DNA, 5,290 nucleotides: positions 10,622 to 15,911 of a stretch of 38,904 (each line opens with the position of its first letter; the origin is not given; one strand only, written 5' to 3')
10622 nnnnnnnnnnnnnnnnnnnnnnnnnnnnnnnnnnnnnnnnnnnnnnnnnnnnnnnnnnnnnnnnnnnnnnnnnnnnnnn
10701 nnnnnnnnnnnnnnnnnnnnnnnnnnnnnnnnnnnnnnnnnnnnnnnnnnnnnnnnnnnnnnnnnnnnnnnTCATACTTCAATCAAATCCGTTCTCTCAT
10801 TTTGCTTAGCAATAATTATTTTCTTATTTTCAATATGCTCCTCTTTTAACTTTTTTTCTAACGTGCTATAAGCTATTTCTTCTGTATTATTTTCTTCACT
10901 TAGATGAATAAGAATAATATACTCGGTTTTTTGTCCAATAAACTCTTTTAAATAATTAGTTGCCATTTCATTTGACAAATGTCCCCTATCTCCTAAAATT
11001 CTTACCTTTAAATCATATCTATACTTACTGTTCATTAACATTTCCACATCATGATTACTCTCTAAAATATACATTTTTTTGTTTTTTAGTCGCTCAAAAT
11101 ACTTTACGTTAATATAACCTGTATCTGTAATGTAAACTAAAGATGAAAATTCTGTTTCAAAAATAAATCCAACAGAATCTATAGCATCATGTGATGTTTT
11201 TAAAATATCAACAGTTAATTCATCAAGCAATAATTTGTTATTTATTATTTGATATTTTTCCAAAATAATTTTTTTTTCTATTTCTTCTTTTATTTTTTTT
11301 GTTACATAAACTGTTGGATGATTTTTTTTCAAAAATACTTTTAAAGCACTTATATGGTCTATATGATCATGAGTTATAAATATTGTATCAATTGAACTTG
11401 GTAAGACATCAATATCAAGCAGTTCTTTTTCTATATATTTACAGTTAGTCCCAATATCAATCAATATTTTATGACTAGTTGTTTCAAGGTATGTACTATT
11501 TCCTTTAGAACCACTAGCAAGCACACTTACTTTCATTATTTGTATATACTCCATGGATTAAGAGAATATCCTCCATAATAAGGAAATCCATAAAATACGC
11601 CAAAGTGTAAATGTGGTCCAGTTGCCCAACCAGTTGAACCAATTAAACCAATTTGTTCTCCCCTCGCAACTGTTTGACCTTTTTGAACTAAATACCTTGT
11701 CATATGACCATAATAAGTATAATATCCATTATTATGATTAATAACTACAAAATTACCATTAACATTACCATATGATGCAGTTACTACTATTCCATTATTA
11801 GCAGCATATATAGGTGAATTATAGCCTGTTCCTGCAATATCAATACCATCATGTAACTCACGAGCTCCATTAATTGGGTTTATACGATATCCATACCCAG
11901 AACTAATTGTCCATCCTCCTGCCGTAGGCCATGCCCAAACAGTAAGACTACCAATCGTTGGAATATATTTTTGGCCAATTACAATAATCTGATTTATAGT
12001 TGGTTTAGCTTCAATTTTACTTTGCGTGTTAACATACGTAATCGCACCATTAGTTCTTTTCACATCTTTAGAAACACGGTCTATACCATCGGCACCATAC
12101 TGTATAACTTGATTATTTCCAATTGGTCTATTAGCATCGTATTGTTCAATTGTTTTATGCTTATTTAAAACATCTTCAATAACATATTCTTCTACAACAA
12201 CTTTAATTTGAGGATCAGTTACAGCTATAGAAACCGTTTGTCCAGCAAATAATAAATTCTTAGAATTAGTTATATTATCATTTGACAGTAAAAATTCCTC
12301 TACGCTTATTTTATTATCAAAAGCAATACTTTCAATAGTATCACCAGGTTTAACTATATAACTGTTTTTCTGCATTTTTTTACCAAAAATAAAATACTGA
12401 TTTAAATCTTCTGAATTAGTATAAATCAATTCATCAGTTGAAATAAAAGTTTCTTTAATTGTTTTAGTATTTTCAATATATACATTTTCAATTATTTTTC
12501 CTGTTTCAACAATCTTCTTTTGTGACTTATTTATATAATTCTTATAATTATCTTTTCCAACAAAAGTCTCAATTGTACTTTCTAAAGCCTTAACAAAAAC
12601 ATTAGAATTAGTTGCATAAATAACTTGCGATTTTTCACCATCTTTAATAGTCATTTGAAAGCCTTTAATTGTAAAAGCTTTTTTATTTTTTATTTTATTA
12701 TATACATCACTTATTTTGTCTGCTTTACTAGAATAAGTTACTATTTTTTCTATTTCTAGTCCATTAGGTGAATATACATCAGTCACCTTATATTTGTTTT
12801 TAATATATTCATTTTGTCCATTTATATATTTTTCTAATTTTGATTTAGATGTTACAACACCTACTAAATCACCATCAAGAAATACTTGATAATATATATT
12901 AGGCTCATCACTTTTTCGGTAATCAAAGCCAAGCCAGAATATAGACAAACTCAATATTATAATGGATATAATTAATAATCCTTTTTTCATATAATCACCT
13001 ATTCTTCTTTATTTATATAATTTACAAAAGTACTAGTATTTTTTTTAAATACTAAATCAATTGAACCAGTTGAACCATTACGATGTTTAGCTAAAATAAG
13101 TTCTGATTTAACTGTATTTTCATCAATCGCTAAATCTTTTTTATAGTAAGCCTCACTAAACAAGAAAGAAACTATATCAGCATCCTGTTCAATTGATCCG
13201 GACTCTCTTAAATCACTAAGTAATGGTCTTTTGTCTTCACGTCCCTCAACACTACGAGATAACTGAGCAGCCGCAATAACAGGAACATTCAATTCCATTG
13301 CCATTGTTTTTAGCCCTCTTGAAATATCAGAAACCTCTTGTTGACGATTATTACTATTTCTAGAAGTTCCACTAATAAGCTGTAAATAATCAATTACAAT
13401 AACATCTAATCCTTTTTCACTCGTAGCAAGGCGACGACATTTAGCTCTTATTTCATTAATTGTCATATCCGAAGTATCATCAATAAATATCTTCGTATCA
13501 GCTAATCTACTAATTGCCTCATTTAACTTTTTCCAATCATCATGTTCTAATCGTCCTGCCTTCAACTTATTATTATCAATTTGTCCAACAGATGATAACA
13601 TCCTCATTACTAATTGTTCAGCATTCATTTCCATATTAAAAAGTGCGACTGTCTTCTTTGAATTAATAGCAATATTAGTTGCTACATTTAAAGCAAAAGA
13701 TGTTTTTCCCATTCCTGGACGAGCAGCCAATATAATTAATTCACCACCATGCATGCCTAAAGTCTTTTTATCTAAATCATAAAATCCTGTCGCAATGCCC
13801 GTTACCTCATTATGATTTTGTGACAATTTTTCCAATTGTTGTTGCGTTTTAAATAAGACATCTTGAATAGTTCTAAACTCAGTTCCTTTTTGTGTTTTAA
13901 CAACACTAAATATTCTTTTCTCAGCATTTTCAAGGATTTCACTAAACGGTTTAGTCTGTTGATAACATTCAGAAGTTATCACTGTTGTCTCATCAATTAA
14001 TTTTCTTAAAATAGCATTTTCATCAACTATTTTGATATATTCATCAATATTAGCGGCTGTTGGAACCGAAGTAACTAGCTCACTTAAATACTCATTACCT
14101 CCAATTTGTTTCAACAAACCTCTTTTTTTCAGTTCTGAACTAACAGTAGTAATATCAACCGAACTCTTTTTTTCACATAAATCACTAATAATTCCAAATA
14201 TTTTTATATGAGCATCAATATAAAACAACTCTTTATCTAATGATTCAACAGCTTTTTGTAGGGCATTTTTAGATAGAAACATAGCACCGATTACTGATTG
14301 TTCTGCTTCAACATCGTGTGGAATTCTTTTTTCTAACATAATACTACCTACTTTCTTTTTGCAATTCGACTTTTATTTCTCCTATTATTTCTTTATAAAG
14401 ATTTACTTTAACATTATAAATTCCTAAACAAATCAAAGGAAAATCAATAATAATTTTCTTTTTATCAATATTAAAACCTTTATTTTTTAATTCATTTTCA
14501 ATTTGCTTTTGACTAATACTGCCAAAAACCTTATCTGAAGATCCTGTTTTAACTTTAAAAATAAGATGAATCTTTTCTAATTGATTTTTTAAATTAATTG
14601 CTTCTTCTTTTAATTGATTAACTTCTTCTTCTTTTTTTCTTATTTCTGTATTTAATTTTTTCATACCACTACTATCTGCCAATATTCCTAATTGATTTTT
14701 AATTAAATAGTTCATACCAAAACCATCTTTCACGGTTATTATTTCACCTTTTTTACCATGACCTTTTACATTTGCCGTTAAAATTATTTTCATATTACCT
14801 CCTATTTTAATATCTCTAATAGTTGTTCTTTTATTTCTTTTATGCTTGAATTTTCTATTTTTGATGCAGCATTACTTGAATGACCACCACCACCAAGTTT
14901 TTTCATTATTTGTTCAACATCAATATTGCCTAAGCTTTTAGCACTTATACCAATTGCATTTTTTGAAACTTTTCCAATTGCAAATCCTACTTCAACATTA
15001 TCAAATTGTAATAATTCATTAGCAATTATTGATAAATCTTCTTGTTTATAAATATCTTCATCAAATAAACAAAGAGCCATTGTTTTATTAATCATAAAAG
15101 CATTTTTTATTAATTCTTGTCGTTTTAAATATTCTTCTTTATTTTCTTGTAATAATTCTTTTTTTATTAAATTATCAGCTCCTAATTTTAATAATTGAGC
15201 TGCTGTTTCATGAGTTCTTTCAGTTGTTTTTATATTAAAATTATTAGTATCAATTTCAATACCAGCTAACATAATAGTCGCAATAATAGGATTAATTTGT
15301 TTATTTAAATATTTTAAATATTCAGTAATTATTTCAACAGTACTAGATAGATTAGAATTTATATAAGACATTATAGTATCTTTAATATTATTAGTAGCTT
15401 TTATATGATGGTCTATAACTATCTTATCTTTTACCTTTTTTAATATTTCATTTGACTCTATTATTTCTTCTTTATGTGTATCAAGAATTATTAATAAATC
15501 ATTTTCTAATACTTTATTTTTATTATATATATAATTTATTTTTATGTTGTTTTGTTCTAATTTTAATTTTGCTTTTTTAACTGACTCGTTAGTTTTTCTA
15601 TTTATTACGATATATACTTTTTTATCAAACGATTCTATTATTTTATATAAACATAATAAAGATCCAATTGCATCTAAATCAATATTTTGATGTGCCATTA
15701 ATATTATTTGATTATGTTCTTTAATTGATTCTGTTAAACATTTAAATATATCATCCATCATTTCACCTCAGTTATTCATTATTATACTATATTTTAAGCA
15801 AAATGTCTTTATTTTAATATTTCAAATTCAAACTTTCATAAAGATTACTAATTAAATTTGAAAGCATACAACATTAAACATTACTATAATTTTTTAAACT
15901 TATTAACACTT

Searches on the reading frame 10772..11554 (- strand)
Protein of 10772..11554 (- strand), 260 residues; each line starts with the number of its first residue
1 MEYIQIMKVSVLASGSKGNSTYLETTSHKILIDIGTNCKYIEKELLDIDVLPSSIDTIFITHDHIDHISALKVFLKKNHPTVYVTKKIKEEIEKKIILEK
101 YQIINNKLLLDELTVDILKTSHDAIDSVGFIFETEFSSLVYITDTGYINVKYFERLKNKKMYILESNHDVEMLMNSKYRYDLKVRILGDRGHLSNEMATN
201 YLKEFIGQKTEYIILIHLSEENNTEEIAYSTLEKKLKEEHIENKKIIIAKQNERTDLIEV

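Call 46: search_protein_families(library=pfam, proteins=[window:10772-11554:-], max_evalue=0.00001)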
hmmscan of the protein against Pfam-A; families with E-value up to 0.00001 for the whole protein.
window:10772-11554:- (260 aa): 2 families
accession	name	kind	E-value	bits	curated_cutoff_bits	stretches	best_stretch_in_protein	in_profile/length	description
PF12706.13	Lactamase_B_2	-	1.2e-14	54.8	27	1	52-217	28-199/200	Beta-lactamase superfamily domain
PF00753.33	Lactamase_B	-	1.6e-14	54.7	22.7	1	17-215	5-194/196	Metallo-beta-lactamase superfamily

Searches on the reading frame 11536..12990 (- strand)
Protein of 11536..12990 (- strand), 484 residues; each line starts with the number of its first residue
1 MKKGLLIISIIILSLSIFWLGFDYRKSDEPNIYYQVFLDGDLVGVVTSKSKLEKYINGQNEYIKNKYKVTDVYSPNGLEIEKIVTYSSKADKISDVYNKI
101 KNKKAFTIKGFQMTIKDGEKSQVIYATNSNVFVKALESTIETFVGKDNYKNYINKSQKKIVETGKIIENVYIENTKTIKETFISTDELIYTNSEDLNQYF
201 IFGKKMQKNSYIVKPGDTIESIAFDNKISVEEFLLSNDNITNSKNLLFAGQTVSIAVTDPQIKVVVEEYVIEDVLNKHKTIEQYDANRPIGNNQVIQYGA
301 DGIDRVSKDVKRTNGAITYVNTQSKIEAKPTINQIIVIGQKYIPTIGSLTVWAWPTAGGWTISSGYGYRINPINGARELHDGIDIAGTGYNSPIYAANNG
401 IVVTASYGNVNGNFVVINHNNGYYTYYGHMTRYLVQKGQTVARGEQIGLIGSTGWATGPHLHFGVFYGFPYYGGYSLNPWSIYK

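Call 46: search_protein_families(library=pfam, proteins=[window:11536-12990:-], max_evalue=0.00001)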
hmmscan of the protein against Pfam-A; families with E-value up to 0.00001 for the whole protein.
window:11536-12990:- (484 aa): 2 families
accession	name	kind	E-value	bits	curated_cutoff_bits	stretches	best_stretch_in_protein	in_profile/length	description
PF01551.29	Peptidase_M23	-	4.3e-30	104.2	28.7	1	379-466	2-88/96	Peptidase family M23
PF01476.26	LysM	-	3.6e-10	40.1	20.9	1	211-255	1-42/43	LysM domain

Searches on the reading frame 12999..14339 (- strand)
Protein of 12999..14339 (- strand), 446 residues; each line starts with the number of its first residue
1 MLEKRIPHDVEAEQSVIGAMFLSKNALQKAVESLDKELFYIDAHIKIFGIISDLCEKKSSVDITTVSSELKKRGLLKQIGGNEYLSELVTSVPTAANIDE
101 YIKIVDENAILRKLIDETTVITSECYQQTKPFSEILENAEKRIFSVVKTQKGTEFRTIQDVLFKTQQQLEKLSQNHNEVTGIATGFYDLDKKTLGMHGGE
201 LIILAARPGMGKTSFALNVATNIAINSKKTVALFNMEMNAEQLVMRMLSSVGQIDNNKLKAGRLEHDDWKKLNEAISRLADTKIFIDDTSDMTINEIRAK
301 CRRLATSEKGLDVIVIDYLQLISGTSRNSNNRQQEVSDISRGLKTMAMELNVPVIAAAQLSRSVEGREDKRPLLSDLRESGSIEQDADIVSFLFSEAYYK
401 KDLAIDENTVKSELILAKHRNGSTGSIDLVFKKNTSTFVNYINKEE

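Call 46: search_protein_families(library=pfam, proteins=[window:12999-14339:-], max_evalue=0.00001)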
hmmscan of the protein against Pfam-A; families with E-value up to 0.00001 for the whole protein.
window:12999-14339:- (446 aa): 3 families
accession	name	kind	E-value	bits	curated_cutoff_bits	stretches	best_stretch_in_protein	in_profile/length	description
PF03796.21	DnaB_C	-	4e-105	351.2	27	1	181-440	1-255/255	DnaB-like helicase C terminal domain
PF00772.26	DnaB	-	6.6e-32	110.1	23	1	7-107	3-103/103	DnaB-like helicase N terminal domain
PF13481.12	AAA_25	-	7.4e-13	49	27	1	198-359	32-189/195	AAA domain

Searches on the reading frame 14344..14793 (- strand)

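Call 46: search_protein_families(library=pfam, proteins=[window:14344-14793:-], max_evalue=0.00001)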
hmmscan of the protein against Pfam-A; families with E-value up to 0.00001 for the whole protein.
window:14344-14793:- (149 aa): 2 families
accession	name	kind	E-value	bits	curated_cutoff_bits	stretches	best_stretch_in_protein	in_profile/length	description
PF03948.19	Ribosomal_L9_C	-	2.6e-20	73.1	23.2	1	63-144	1-84/86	Ribosomal protein L9, C-terminal domain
PF01281.25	Ribosomal_L9_N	-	6.1e-16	58.1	20.7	1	1-47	1-47/47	Ribosomal protein L9, N-terminal domain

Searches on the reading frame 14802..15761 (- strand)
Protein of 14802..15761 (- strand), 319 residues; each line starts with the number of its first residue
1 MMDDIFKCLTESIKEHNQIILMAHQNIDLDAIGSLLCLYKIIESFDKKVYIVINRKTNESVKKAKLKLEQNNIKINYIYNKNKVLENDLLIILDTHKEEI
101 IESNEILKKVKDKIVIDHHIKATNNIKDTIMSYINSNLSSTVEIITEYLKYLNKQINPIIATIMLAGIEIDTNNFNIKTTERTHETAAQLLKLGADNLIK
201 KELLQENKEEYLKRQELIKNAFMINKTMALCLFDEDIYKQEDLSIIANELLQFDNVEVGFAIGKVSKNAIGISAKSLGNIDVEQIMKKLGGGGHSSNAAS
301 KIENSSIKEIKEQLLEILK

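Call 46: search_protein_families(library=pfam, proteins=[window:14802-15761:-], max_evalue=0.00001)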
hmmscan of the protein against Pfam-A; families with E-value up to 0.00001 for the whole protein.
window:14802-15761:- (319 aa): 2 families
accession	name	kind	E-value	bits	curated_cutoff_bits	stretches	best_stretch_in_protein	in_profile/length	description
PF01368.27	DHH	-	2.5e-21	76.7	28.1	1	18-168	1-125/125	DHH family, N-terminal domain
PF02272.25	DHHA1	-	1.7e-12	48.1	25.9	1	235-318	10-100/102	DHHA1 domain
